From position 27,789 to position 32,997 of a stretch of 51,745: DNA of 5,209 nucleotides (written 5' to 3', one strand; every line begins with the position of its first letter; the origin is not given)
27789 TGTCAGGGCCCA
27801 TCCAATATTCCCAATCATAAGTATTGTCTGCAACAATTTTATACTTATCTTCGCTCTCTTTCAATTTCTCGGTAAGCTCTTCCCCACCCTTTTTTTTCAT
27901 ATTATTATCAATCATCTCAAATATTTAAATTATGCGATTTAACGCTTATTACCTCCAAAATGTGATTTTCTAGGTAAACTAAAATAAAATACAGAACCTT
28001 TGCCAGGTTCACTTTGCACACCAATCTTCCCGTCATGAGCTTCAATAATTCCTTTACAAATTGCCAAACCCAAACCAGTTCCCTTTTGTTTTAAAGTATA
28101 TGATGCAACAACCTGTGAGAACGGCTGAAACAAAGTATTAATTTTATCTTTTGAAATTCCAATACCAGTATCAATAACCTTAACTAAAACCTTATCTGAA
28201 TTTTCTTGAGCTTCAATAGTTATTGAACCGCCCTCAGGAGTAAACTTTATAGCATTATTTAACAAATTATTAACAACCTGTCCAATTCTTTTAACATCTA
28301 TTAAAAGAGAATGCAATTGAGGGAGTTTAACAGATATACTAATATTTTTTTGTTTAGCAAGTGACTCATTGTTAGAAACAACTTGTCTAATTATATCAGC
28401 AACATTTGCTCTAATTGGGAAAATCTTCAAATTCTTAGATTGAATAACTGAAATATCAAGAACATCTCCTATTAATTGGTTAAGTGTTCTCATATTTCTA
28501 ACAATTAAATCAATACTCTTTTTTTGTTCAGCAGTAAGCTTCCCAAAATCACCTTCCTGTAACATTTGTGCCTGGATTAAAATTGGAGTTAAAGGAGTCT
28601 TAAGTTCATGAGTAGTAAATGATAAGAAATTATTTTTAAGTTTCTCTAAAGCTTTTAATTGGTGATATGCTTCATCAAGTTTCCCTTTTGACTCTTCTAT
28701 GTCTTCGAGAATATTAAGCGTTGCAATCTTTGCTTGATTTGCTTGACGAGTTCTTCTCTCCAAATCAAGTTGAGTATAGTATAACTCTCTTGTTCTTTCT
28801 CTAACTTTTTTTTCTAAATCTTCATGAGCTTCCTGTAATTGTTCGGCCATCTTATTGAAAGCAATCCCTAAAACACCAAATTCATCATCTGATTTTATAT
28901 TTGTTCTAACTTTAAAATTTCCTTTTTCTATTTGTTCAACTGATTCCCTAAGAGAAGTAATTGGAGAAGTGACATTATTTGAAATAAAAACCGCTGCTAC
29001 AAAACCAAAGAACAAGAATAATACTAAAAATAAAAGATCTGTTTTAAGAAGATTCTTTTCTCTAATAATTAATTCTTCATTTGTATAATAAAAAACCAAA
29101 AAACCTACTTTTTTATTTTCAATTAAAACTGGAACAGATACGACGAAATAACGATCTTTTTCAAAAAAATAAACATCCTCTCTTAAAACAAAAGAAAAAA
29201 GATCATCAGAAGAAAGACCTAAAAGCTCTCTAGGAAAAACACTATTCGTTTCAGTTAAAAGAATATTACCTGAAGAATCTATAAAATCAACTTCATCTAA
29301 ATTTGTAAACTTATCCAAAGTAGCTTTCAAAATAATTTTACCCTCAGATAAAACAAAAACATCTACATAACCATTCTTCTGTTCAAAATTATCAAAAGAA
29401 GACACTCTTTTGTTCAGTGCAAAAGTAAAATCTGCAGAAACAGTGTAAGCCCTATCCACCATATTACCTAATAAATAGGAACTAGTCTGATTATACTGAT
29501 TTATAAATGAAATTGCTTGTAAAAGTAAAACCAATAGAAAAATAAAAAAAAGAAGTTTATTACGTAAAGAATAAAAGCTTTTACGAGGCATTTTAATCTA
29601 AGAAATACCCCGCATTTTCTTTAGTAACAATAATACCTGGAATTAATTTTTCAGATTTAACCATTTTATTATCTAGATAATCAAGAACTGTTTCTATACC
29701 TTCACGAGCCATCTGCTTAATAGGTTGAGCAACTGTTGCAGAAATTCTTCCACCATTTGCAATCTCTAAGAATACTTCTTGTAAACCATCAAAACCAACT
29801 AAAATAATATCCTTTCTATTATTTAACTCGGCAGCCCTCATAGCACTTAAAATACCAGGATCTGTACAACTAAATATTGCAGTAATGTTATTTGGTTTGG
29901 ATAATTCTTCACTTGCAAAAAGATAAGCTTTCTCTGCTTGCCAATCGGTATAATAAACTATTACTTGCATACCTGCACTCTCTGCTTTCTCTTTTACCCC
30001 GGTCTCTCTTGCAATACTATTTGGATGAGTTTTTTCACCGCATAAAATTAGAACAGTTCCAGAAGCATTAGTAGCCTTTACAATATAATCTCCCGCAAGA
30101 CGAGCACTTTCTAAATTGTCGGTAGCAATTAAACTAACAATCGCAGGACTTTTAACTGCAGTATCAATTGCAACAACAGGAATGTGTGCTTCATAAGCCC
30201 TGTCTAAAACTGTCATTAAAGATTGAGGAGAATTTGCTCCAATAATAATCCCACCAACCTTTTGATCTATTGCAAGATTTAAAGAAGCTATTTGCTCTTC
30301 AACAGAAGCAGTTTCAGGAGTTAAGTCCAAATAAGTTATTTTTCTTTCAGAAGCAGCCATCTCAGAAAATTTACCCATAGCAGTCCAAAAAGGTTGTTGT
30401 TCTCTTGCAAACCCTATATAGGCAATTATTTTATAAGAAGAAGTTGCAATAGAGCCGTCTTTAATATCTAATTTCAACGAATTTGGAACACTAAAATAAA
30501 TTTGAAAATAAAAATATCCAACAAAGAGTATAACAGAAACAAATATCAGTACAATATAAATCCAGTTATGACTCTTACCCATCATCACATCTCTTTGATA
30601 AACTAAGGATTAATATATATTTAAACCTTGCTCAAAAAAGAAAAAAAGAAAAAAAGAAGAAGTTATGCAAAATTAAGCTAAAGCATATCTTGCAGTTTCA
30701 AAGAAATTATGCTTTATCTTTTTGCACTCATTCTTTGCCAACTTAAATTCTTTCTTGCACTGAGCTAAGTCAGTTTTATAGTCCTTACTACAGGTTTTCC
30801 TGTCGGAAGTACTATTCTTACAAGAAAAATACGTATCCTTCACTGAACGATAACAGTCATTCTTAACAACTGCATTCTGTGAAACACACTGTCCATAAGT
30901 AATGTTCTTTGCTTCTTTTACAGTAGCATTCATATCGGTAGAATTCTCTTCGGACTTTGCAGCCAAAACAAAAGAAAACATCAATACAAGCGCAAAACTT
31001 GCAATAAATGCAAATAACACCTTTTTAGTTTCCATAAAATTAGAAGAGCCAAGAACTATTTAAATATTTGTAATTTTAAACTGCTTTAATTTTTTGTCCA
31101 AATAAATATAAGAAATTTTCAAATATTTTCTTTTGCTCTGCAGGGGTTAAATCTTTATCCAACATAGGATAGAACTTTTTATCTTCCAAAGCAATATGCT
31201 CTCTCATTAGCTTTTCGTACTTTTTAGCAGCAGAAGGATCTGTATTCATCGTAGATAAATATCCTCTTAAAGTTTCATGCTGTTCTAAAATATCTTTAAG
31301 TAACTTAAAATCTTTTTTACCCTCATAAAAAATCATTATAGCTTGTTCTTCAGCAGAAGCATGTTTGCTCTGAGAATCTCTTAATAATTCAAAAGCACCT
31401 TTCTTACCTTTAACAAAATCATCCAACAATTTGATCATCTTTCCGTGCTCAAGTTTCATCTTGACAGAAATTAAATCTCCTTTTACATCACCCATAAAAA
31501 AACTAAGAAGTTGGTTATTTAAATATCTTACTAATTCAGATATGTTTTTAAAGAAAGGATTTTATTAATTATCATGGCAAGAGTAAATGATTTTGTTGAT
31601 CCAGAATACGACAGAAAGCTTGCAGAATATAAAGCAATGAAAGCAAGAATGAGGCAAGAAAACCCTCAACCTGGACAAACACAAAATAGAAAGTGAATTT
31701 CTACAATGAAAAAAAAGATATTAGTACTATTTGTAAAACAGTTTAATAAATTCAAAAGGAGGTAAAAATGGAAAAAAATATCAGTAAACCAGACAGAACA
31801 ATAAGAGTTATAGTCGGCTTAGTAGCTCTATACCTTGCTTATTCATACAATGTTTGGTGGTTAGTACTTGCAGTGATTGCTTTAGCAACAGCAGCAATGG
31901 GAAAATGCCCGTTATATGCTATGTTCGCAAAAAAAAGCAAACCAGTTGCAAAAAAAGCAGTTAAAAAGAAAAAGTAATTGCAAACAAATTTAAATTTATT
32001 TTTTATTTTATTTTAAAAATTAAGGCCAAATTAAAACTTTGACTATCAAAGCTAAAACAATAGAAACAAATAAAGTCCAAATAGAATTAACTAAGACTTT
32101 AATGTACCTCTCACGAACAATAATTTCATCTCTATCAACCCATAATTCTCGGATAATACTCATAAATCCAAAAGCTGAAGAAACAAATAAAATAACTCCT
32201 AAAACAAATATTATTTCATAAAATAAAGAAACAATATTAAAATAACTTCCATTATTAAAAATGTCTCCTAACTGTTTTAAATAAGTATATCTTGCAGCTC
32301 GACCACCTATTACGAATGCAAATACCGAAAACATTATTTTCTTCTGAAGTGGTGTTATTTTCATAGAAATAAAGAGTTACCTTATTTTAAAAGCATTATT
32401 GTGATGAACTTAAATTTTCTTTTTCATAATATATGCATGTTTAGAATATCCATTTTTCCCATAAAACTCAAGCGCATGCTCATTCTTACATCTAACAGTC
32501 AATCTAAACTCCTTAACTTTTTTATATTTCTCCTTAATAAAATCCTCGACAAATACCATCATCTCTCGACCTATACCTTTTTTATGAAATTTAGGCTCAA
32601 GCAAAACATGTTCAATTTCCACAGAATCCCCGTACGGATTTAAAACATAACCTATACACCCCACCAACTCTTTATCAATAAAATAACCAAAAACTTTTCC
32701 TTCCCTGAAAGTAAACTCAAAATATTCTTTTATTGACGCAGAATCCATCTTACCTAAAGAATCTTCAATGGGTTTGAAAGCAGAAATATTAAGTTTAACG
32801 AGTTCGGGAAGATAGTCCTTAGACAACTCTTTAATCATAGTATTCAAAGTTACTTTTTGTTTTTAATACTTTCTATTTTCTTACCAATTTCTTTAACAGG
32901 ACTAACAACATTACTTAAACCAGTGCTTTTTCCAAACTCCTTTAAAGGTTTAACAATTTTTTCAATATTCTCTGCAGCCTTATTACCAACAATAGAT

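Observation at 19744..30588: ~11-kb co-directional sensory supercluster built around KaiC-like proteins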

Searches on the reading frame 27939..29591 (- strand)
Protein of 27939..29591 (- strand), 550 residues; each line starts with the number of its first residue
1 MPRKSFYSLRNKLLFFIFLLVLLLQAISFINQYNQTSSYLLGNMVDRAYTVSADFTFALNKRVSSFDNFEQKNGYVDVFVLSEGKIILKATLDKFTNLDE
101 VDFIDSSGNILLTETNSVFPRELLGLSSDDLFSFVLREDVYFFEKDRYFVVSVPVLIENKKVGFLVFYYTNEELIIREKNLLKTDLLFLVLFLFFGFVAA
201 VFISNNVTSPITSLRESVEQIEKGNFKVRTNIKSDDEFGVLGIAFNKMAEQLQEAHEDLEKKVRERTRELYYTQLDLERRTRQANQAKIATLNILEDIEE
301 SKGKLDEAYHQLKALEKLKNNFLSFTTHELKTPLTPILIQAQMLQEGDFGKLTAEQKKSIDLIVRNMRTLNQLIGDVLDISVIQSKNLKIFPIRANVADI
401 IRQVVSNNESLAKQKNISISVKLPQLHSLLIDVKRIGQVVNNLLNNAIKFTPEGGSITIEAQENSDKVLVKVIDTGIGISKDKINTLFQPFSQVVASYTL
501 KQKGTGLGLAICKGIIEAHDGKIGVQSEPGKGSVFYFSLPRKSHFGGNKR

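Call 6: search_protein_families(library=pfam, proteins=[window:27939-29591:-], max_evalue=0.01)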
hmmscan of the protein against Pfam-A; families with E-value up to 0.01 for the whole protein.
window:27939-29591:- (550 aa): 4 families
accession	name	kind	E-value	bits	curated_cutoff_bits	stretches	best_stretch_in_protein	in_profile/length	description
PF02518.31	HATPase_c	-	1.1e-31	110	26.4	1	432-542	2-110/111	Histidine kinase-, DNA gyrase B-, and HSP90-like ATPase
PF00512.31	HisKA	-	1.1e-15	57.9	26.9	1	319-384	2-64/66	His Kinase A (phospho-acceptor) domain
PF00672.30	HAMP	-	4.1e-13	49.9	25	1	202-254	1-53/53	HAMP domain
PF14501.12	HATPase_c_5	-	0.0064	16.8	22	1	436-528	6-91/102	GHKL domain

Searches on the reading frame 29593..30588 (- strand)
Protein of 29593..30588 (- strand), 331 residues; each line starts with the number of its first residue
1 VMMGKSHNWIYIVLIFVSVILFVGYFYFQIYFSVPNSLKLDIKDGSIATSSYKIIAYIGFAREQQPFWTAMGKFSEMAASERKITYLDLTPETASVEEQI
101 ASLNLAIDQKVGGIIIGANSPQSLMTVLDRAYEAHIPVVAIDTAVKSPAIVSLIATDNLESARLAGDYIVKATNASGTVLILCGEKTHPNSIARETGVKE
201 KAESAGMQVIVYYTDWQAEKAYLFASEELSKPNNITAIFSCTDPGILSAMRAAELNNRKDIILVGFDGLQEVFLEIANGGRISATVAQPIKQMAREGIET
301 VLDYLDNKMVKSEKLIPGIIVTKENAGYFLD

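Call 6: search_protein_families(library=pfam, proteins=[window:29593-30588:-], max_evalue=0.01)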
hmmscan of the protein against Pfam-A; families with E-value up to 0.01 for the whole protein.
window:29593-30588:- (331 aa): 3 families
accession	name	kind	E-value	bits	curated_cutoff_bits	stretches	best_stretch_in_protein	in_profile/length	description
PF13407.12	Peripla_BP_4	-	3.8e-48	164.7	35.1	1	64-308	9-257/258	Periplasmic binding protein domain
PF00532.27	Peripla_BP_1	-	8.8e-12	45.5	22.2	1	62-269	10-226/281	Periplasmic binding proteins and sugar binding domain of LacI family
PF13377.12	Peripla_BP_3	-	4.3e-09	37.1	26.5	1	181-320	13-161/167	Periplasmic binding protein-like domain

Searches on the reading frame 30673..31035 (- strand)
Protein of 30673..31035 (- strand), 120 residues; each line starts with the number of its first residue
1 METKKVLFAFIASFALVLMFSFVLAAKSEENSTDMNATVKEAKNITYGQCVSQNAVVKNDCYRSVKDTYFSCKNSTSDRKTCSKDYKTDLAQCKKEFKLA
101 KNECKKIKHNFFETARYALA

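Call 6: search_protein_families(library=pfam, proteins=[window:30673-31035:-], max_evalue=0.01)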
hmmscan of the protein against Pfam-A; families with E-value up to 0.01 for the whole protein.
window:30673-31035:- (120 aa): 2 families
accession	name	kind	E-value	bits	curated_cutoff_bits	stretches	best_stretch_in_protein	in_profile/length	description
PF10203.14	Pet191_N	-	0.00093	19.8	24.4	0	43-80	24-61/67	Cytochrome c oxidase assembly protein PET191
PF09624.15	DUF2393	-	0.0049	17.3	26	1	6-101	18-106/146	Protein of unknown function (DUF2393)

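Call 9: search_protein_families(library=ncbifam, proteins=[window:30673-31035:-], max_evalue=0.1)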
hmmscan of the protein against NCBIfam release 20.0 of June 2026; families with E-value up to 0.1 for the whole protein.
window:30673-31035:- (120 aa): 1 family
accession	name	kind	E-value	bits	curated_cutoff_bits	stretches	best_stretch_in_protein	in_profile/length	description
NF038389.1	ArsS_fam_HK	equivalog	0.039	13.4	250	1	4-98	5-99/403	ArsS family sensor histidine kinase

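Call 75: search_protein_families(library=padloc, proteins=[window:30673-31035:-], max_evalue=0.001)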
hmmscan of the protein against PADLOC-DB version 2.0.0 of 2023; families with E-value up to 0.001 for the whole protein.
window:30673-31035:- (120 aa): 0 families

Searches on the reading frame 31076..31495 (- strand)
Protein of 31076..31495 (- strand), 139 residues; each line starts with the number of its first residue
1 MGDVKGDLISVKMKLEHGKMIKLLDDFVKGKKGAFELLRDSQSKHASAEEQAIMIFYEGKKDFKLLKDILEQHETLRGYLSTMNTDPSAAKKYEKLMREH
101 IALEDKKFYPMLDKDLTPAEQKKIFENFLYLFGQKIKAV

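Call 6: search_protein_families(library=pfam, proteins=[window:31076-31495:-], max_evalue=0.01)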
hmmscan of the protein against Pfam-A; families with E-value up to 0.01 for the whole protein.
window:31076-31495:- (139 aa): 1 family
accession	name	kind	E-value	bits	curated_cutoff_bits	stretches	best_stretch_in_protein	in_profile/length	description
PF01814.28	Hemerythrin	-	7.9e-08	33.3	25.3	1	12-112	5-127/127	Hemerythrin HHE cation binding domain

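Call 9: search_protein_families(library=ncbifam, proteins=[window:31076-31495:-], max_evalue=0.1)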
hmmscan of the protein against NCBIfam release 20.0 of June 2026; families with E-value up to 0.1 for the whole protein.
window:31076-31495:- (139 aa): 0 families

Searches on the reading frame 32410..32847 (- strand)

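Call 6: search_protein_families(library=pfam, proteins=[window:32410-32847:-], max_evalue=0.01)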
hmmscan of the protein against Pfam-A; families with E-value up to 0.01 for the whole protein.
window:32410-32847:- (145 aa): 7 families
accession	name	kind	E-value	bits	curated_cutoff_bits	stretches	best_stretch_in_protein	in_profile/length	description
PF00583.31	Acetyltransf_1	-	7.5e-14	52.4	20.7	1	45-134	28-116/116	Acetyltransferase (GNAT) family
PF13673.13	Acetyltransf_10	-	6.9e-11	42.7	23.6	1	36-137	19-110/128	Acetyltransferase (GNAT) domain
PF13508.13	Acetyltransf_7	-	5.7e-10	39.9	27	1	51-135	4-83/84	Acetyltransferase (GNAT) domain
PF13302.13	Acetyltransf_3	-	0.00021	22.4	25.4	1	36-134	34-137/138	Acetyltransferase (GNAT) domain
PF14542.12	Acetyltransf_CG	-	0.00083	19.9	30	1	58-112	7-61/80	GCN5-related N-acetyl-transferase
PF13420.13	Acetyltransf_4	-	0.0019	18.7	24.3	1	51-137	50-137/155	Acetyltransferase (GNAT) domain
PF08445.16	FR47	-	0.0028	18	22.1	1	60-137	8-80/86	FR47-like protein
